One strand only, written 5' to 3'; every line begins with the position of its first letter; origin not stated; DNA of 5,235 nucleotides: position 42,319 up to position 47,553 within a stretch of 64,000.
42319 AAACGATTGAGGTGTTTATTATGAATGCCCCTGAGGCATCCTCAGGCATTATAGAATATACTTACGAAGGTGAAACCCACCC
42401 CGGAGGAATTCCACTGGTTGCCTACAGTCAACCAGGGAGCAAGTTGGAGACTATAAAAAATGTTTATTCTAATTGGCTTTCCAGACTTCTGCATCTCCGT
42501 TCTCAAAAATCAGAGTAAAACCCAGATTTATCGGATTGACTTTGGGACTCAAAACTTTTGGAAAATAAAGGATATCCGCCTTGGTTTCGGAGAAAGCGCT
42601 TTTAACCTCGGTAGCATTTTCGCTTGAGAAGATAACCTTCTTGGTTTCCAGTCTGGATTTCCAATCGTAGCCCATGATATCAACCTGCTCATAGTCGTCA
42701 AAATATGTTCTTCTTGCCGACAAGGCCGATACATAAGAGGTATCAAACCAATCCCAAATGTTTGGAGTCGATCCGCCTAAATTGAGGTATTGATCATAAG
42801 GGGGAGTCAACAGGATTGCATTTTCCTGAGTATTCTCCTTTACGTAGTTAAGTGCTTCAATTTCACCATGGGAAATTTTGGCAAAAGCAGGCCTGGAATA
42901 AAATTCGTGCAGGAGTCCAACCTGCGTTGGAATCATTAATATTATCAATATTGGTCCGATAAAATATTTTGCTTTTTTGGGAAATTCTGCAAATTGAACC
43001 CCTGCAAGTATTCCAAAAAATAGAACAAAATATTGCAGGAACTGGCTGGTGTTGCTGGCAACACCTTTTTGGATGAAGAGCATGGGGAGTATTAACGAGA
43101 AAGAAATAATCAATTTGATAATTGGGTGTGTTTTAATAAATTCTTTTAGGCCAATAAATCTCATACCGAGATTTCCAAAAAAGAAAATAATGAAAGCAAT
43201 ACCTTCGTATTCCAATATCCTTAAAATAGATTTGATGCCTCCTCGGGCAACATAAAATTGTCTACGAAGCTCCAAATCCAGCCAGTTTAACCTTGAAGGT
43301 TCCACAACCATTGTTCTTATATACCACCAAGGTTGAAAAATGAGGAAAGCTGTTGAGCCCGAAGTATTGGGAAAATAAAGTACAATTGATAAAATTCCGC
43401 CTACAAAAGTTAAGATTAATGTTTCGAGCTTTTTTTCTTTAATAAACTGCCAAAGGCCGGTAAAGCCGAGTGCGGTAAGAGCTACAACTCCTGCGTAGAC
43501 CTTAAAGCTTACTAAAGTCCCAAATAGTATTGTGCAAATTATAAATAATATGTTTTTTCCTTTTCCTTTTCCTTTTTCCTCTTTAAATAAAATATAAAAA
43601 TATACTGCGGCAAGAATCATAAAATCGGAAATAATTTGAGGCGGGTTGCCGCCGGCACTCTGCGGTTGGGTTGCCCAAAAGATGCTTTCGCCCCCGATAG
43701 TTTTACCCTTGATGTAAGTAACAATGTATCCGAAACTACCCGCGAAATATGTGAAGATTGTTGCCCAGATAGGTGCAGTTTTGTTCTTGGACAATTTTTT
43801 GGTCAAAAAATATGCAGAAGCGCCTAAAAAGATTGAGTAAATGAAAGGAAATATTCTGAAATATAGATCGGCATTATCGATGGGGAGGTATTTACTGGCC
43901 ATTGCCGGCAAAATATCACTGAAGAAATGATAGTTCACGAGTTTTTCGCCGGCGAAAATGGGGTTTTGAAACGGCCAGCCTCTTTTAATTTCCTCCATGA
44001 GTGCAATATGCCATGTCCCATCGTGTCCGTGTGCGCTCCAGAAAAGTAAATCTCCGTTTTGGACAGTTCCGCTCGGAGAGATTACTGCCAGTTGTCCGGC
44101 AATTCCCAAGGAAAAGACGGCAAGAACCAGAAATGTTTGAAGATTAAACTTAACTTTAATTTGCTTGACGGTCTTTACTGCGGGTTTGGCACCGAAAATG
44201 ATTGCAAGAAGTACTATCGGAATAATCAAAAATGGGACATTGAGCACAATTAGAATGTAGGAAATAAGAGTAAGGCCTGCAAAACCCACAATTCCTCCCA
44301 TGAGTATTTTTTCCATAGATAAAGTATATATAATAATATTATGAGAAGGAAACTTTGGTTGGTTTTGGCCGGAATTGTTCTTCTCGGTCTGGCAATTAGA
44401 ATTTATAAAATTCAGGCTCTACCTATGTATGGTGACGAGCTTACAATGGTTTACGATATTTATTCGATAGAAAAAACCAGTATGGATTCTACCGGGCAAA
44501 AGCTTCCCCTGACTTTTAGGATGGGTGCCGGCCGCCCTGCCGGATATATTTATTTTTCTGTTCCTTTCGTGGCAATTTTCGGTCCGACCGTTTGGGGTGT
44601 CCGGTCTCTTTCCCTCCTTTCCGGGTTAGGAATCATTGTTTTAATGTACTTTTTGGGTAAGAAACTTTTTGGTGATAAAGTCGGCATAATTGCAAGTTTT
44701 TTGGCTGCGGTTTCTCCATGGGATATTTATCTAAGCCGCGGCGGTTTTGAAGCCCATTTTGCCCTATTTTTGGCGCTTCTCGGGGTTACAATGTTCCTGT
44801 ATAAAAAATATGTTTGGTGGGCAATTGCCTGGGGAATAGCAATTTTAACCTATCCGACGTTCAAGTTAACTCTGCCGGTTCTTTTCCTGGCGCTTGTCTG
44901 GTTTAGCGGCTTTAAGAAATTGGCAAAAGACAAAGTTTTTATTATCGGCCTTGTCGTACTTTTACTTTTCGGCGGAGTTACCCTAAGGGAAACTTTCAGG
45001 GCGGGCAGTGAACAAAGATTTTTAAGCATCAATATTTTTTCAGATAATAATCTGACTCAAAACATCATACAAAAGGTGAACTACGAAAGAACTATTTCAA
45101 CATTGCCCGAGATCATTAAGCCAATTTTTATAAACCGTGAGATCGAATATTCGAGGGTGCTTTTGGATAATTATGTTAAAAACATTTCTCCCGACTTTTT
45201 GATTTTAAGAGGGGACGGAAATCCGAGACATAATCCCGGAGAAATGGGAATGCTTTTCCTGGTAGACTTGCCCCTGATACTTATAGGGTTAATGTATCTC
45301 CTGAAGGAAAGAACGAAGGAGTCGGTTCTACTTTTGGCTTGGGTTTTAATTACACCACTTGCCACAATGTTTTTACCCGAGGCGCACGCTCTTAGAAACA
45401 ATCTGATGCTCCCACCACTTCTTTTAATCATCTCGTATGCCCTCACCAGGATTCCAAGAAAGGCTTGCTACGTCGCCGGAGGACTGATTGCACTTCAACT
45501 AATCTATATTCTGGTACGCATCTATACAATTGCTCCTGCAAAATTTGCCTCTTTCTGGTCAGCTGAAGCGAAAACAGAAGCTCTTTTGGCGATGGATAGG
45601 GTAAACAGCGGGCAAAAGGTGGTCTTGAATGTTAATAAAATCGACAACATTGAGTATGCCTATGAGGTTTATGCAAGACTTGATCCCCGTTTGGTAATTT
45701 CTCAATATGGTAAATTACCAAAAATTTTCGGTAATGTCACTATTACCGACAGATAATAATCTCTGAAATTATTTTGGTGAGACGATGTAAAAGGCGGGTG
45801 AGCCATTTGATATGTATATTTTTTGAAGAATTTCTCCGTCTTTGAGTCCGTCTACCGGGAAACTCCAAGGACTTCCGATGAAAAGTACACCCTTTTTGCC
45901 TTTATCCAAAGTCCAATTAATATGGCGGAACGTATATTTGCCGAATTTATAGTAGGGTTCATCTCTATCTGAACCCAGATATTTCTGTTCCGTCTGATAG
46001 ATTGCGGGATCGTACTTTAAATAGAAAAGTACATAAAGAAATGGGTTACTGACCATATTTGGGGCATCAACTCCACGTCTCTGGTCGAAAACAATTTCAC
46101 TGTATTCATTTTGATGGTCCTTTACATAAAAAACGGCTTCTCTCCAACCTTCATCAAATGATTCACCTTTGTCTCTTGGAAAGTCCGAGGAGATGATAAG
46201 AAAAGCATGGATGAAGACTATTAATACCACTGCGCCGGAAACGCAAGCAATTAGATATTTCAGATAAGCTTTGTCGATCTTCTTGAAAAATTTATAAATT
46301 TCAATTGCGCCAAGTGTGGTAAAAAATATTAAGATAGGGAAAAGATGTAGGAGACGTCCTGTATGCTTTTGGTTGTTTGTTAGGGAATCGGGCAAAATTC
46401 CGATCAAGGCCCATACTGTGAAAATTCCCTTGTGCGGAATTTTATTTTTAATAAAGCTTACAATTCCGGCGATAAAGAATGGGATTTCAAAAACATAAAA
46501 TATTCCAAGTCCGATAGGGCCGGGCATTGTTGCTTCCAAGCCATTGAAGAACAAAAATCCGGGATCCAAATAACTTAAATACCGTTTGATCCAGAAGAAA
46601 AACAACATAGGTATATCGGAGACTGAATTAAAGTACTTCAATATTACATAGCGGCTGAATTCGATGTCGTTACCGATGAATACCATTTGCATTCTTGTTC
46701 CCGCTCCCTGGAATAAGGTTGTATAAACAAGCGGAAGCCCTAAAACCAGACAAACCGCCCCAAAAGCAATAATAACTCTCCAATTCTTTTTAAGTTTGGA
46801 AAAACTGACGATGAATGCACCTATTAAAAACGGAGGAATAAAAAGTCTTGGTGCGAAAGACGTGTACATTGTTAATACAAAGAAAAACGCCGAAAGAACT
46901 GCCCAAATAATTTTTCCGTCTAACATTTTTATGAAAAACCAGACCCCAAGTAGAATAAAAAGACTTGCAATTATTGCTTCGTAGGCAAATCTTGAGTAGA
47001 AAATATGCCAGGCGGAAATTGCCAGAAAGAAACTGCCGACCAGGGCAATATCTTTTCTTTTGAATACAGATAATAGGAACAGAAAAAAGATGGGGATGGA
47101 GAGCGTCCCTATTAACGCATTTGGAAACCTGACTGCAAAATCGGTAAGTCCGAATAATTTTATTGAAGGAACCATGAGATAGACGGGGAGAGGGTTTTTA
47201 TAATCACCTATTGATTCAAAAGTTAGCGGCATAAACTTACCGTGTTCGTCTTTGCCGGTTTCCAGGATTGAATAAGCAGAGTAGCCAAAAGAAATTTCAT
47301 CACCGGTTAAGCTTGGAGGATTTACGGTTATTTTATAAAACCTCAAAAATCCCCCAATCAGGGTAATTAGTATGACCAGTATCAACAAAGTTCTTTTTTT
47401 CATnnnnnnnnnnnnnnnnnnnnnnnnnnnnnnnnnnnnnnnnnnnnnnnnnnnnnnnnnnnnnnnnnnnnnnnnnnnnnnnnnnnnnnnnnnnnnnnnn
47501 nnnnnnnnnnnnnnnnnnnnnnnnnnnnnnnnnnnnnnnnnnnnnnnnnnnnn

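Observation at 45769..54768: Four-member GT-C family A with a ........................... loop, arranged as three tandem copies plus one inverted copy, and a truncated relative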

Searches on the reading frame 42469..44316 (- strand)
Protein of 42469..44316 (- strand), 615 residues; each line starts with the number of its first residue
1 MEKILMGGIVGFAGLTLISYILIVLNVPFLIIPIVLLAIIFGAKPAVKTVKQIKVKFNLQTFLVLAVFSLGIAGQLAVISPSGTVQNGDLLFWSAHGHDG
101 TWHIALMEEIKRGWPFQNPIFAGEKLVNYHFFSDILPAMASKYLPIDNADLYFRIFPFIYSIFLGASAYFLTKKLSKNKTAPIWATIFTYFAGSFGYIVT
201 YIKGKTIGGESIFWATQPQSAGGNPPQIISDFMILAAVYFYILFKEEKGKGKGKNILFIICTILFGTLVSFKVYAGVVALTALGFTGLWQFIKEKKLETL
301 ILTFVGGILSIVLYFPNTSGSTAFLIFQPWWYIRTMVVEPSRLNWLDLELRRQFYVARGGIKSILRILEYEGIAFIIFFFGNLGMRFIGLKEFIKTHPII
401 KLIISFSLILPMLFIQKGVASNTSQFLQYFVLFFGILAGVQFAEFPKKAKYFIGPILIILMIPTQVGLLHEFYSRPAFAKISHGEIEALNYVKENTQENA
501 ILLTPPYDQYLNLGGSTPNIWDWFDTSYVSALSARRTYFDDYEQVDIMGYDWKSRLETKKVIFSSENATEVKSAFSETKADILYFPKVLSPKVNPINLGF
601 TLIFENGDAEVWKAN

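Call 4: search_protein_families(library=pfam, proteins=[window:42469-44316:-], max_evalue=0.01)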
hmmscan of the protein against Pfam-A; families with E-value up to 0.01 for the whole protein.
window:42469-44316:- (615 aa): 1 family
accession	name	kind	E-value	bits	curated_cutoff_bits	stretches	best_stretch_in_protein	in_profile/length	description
PF20604.3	DUF6798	-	0.0018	18.4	26.9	1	485-523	3-41/61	Domain of unknown function (DUF6798)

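Call 35: search_protein_families(library=ncbifam, proteins=[window:42469-44316:-], max_evalue=0.01)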
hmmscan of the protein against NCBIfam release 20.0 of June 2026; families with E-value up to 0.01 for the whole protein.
window:42469-44316:- (615 aa): 0 families

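Call 78: search_protein_families(library=pfam, proteins=[window:42469-44316:-], max_evalue=0.1)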
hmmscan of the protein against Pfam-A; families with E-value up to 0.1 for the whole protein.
window:42469-44316:- (615 aa): 1 family
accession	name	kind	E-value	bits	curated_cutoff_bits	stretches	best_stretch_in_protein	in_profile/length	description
PF20604.3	DUF6798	-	0.0018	18.4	26.9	1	485-523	3-41/61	Domain of unknown function (DUF6798)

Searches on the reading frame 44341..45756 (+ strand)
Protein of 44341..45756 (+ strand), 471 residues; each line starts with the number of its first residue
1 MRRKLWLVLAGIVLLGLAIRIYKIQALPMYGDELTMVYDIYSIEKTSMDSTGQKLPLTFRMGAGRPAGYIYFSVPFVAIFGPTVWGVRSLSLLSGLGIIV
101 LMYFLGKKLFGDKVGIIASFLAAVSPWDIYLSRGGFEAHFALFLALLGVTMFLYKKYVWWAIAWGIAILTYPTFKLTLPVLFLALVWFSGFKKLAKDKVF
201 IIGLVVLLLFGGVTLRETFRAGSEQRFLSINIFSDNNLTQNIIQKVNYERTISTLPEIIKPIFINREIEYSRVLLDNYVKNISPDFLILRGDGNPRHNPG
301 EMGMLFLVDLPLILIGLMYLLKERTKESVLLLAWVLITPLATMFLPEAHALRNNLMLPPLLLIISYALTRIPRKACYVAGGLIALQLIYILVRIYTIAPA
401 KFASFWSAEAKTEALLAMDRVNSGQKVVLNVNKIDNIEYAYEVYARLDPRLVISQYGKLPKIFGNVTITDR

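Call 4: search_protein_families(library=pfam, proteins=[window:44341-45756:+], max_evalue=0.01)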
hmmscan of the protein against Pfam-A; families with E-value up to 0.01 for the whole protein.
window:44341-45756:+ (471 aa): 1 family
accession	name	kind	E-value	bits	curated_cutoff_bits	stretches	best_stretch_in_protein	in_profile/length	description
PF13231.12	PMT_2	-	2.9e-09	37.8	26.1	1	70-211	7-155/160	Dolichyl-phosphate-mannose-protein mannosyltransferase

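Call 35: search_protein_families(library=ncbifam, proteins=[window:44341-45756:+], max_evalue=0.01)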
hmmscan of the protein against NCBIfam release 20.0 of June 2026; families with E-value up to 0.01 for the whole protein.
window:44341-45756:+ (471 aa): 2 families
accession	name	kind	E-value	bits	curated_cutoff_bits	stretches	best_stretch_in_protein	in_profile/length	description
TIGR04154.1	archaeo_STT3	subfamily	5.8e-05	21.6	450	1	93-153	104-167/831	oligosaccharyl transferase, archaeosortase A system-associated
TIGR03663.1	TIGR03663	subfamily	0.0014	17.7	126.25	1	70-187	55-178/435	flippase activity-associated protein Agl23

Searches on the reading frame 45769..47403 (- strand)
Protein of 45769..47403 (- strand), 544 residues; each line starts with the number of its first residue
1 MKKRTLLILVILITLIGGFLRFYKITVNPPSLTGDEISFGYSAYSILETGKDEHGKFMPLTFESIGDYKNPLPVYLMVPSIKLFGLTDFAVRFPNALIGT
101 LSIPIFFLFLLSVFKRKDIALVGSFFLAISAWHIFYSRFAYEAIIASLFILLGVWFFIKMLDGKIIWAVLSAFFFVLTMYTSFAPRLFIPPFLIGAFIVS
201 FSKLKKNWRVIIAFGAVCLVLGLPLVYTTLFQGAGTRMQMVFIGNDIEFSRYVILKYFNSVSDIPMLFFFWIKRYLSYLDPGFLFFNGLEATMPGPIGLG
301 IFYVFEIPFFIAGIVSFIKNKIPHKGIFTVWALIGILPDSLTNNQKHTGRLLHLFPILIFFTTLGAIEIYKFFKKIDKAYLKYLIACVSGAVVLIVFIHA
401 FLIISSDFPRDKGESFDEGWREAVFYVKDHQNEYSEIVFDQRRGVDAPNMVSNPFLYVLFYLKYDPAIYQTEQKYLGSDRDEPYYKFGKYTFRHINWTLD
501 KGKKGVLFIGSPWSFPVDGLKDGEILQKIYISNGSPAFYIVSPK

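Call 4: search_protein_families(library=pfam, proteins=[window:45769-47403:-], max_evalue=0.01)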
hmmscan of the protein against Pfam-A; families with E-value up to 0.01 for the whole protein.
window:45769-47403:- (544 aa): 2 families
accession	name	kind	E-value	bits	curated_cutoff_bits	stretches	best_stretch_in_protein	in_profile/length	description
PF02366.24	PMT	-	4.5e-09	36.7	22.7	1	12-227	2-232/245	Dolichyl-phosphate-mannose-protein mannosyltransferase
PF13231.12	PMT_2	-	1.3e-06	29.2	26.1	1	71-223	4-155/160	Dolichyl-phosphate-mannose-protein mannosyltransferase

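Call 21: find_related_loci(query=window:45769-47403:-, collection=genome_contigs, flank=10000)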
Query window:45769-47403:- (544 aa) in genome_contigs; peptide patterns used: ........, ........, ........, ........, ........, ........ (x = any residue, [..] = any of these).
125 stretches matched a pattern; 3 encode a relative of the query (tblastn E <= 1e-3); 3 distinct loci.
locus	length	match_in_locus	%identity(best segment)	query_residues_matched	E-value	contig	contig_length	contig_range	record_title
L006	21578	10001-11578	60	17-544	0e+0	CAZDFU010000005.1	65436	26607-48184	MAG TPA_asm: uncultured Gammaproteobacteria bacterium isolate binchicken_co251_985 genome assembly, contig: NODE_624_len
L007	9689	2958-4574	30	10-542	5e-67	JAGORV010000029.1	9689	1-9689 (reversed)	Candidatus Woesebacteria bacterium isolate Gw_Eff_bin_29 Gw_Eff_18762_length_9689_cov_6.793976, whole genome shotgun seq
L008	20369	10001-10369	29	83-206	1e-7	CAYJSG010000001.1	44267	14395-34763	MAG TPA_asm: Candidatus Woesearchaeota archaeon isolate ERP125453_co1_184 genome assembly, contig: NODE_612_length_44267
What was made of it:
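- Tried and rejected: The genome_contigs scan with the 544-aa protein returned only 3 loci (call 21).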

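Call 35: search_protein_families(library=ncbifam, proteins=[window:45769-47403:-], max_evalue=0.01)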
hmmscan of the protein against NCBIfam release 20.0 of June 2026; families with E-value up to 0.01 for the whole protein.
window:45769-47403:- (544 aa): 1 family
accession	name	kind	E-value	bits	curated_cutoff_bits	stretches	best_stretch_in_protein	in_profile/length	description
TIGR03663.1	TIGR03663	subfamily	8.8e-12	44.8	126.25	1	8-195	2-177/435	flippase activity-associated protein Agl23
